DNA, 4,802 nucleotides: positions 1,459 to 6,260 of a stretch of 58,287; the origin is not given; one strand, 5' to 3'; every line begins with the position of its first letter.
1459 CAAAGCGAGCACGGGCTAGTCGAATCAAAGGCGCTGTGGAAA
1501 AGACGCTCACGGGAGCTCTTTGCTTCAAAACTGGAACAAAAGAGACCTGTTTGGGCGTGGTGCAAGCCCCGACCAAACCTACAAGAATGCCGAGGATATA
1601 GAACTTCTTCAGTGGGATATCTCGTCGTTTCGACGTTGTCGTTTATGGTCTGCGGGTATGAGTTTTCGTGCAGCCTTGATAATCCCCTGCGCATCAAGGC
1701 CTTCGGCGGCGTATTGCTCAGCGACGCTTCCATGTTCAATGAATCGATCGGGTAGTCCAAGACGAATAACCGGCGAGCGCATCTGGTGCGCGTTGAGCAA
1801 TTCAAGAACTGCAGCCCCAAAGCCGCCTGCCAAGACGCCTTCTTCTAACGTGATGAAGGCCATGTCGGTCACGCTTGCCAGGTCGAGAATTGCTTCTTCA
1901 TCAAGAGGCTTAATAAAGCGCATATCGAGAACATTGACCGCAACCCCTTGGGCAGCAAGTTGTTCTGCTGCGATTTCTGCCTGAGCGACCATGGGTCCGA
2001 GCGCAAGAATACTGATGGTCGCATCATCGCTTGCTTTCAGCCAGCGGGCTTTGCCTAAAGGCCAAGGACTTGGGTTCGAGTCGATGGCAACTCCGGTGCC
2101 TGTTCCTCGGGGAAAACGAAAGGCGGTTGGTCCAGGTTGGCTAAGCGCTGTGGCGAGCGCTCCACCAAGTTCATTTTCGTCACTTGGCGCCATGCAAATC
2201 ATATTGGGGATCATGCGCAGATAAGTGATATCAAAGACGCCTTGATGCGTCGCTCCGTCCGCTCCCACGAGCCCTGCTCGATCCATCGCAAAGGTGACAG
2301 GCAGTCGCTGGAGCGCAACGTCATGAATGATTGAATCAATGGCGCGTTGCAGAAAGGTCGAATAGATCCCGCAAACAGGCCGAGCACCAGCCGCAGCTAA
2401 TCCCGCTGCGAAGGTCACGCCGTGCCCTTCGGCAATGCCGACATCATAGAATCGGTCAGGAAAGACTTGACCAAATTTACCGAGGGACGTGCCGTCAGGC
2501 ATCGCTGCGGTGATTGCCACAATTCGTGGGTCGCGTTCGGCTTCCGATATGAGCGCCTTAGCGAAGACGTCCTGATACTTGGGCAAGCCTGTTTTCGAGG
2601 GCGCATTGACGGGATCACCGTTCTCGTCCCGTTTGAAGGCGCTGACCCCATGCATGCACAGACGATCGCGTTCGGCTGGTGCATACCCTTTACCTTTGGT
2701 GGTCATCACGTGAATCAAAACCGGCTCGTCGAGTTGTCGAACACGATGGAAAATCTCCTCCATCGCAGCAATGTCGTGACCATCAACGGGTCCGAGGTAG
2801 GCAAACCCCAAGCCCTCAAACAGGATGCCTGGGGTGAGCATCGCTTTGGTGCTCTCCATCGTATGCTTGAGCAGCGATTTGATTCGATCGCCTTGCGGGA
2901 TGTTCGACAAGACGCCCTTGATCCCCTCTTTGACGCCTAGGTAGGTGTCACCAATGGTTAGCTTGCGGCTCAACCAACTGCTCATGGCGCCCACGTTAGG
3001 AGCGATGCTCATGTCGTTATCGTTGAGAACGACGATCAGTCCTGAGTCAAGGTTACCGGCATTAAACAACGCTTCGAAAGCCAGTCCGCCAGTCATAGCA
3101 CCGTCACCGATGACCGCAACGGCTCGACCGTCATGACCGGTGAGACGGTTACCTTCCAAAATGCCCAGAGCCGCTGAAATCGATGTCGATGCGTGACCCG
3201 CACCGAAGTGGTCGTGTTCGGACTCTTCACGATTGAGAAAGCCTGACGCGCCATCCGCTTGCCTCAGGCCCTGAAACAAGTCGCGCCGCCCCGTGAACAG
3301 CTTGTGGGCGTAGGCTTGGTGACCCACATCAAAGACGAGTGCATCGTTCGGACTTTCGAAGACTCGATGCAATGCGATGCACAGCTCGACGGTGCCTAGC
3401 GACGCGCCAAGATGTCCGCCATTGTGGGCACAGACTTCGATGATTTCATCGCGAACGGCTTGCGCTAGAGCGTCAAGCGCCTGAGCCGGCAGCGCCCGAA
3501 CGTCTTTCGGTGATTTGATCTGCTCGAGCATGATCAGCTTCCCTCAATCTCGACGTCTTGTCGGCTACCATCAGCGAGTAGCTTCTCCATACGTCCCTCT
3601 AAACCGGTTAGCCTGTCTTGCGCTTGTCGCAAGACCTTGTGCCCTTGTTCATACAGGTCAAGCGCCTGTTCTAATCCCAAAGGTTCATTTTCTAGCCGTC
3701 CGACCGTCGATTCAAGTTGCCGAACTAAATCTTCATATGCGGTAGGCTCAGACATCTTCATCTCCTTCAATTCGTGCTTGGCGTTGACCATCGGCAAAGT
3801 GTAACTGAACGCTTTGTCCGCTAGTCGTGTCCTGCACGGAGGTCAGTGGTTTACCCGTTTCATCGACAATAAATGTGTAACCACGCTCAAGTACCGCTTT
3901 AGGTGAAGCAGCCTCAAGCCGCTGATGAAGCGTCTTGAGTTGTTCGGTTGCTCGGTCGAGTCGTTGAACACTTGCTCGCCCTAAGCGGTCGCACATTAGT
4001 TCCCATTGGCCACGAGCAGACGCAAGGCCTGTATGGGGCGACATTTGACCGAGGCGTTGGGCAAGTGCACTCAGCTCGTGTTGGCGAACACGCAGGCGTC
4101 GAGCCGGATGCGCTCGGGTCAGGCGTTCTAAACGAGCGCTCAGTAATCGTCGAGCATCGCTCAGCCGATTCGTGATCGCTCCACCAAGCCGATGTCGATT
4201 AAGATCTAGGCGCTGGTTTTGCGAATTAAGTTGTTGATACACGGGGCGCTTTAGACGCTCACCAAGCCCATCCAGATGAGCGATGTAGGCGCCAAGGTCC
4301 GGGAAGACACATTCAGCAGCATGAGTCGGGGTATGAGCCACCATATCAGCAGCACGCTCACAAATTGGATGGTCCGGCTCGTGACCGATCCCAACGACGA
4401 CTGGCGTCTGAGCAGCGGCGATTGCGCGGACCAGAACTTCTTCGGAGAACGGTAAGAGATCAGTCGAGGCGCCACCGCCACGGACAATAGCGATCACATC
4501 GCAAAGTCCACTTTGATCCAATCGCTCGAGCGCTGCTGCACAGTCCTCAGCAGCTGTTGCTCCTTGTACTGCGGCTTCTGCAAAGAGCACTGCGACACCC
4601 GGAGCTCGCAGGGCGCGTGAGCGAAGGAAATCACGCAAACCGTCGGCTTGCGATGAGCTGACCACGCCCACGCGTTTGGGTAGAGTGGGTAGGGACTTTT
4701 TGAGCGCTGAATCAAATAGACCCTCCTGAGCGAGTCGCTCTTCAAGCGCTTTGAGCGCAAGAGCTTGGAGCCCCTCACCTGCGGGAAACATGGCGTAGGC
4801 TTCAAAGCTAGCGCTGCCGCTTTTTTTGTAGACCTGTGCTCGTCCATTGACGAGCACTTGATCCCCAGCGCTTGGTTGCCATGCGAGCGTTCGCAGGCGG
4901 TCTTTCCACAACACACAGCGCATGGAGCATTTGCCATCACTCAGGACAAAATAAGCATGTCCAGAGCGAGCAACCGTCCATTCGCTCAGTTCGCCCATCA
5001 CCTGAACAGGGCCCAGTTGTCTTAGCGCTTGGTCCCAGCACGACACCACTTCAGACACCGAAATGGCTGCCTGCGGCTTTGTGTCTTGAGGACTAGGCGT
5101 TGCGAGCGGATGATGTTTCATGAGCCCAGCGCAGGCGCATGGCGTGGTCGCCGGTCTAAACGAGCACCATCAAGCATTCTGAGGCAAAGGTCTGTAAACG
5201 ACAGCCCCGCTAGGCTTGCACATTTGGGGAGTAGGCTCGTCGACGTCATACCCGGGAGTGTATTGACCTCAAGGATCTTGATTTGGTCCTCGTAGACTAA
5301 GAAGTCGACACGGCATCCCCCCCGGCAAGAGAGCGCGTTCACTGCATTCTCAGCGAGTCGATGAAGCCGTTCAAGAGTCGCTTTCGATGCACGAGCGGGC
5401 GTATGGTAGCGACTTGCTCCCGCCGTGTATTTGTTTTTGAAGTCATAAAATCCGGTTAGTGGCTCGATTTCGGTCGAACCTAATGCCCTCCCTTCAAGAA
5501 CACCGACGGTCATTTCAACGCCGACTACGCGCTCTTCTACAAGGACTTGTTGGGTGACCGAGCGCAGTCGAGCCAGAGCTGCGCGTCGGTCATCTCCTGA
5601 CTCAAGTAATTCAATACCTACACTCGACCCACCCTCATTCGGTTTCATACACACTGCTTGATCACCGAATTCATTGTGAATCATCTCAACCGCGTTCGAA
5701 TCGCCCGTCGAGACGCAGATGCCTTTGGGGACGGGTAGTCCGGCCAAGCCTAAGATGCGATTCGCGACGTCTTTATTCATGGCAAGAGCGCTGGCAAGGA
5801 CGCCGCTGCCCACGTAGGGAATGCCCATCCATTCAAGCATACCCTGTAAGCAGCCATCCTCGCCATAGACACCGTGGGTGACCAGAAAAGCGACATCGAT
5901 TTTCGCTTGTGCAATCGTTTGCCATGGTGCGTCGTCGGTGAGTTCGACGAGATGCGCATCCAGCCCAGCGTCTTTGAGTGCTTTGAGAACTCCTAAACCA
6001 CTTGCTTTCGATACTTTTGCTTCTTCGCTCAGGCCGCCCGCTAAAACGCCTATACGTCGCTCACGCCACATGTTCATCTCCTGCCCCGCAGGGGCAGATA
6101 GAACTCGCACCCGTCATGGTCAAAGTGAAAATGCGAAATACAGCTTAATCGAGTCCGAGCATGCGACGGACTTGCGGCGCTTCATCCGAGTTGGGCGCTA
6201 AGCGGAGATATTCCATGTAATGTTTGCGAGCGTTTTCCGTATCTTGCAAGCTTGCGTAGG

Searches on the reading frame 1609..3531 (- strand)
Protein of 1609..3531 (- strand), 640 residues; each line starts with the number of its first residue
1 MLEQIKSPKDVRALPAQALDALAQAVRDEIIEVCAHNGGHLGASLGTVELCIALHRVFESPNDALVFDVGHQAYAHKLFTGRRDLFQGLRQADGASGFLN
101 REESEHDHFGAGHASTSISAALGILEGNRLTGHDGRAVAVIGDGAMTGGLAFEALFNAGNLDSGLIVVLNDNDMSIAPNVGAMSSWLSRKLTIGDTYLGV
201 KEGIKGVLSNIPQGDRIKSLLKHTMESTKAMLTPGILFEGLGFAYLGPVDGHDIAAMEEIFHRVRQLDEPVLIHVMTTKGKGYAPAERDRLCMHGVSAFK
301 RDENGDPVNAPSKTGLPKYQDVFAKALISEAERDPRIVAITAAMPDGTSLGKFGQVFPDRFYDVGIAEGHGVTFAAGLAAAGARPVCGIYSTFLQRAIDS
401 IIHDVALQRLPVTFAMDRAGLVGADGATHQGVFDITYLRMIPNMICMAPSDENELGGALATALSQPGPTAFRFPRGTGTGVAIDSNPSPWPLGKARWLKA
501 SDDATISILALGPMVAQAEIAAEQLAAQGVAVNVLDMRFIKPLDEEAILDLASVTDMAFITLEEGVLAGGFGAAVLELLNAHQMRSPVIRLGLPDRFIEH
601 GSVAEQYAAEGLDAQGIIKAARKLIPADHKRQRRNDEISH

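Call 7: search_protein_families(library=pfam, proteins=[window:1609-3531:-])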
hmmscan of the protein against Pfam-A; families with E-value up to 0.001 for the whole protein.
window:1609-3531:- (640 aa): 4 families
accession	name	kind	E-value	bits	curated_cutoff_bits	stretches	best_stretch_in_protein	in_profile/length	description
PF13292.11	DXP_synthase_N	-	6.3e-110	367.2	21.2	1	2-277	1-274/274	1-deoxy-D-xylulose-5-phosphate synthase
PF02779.29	Transket_pyr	-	6.3e-47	159.9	27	1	319-476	5-170/174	Transketolase, pyrimidine binding domain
PF02780.25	Transketolase_C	-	4.7e-27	94.8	25.9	1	494-617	2-124/124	Transketolase, C-terminal domain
PF00456.26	Transketolase_N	-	4.4e-06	26.3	22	0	137-180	147-191/334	Transketolase, thiamine diphosphate binding domain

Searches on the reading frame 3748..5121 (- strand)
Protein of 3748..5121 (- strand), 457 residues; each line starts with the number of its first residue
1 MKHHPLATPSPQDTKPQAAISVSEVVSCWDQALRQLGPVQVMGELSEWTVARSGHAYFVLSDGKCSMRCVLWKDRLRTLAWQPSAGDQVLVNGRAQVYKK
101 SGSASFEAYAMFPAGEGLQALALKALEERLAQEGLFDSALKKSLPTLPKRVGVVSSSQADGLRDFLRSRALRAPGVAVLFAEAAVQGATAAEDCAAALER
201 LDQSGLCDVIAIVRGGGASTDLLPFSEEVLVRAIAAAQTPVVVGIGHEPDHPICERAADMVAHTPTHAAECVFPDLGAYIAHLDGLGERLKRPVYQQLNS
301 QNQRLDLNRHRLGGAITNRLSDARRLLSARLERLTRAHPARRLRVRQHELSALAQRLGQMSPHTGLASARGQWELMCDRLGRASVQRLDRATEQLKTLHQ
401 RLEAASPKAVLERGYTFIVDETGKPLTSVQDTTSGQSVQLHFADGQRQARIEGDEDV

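Call 7: search_protein_families(library=pfam, proteins=[window:3748-5121:-])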
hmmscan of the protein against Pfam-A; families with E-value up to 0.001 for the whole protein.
window:3748-5121:- (457 aa): 3 families
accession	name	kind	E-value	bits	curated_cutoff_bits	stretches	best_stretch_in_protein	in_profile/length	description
PF02601.20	Exonuc_VII_L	-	3.1e-81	273.7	35.9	1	135-449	1-314/315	Exonuclease VII, large subunit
PF13742.12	tRNA_anti_2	-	9.8e-20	71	27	1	21-109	2-92/95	OB-fold nucleic acid binding domain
PF01336.31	tRNA_anti-codon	-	5.9e-08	33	27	1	39-101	1-63/75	OB-fold nucleic acid binding domain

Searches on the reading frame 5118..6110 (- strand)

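Call 7: search_protein_families(library=pfam, proteins=[window:5118-6110:-])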
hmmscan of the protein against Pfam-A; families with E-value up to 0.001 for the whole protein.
window:5118-6110:- (330 aa): 6 families
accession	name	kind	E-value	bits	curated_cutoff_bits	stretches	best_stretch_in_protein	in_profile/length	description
PF07478.18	Dala_Dala_lig_C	-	1.4e-40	139.4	24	1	151-313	37-203/204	D-ala D-ala ligase C-terminus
PF01820.27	Dala_Dala_lig_N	-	7e-21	75.4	34.6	2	67-102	86-121/121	D-ala D-ala ligase N-terminus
PF02655.19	ATP-grasp_3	-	1.9e-06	28.5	23.2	1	119-284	10-155/160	ATP-grasp domain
PF02222.28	ATP-grasp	-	0.00018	21.6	27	1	123-282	6-159/179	ATP-grasp domain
PF14397.11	ATPgrasp_ST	-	0.00032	20.4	31.4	0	112-189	21-99/278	Sugar-transfer associated ATP-grasp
PF13535.11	ATP-grasp_4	-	0.00061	19.9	27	0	153-285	5-151/160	ATP-grasp domain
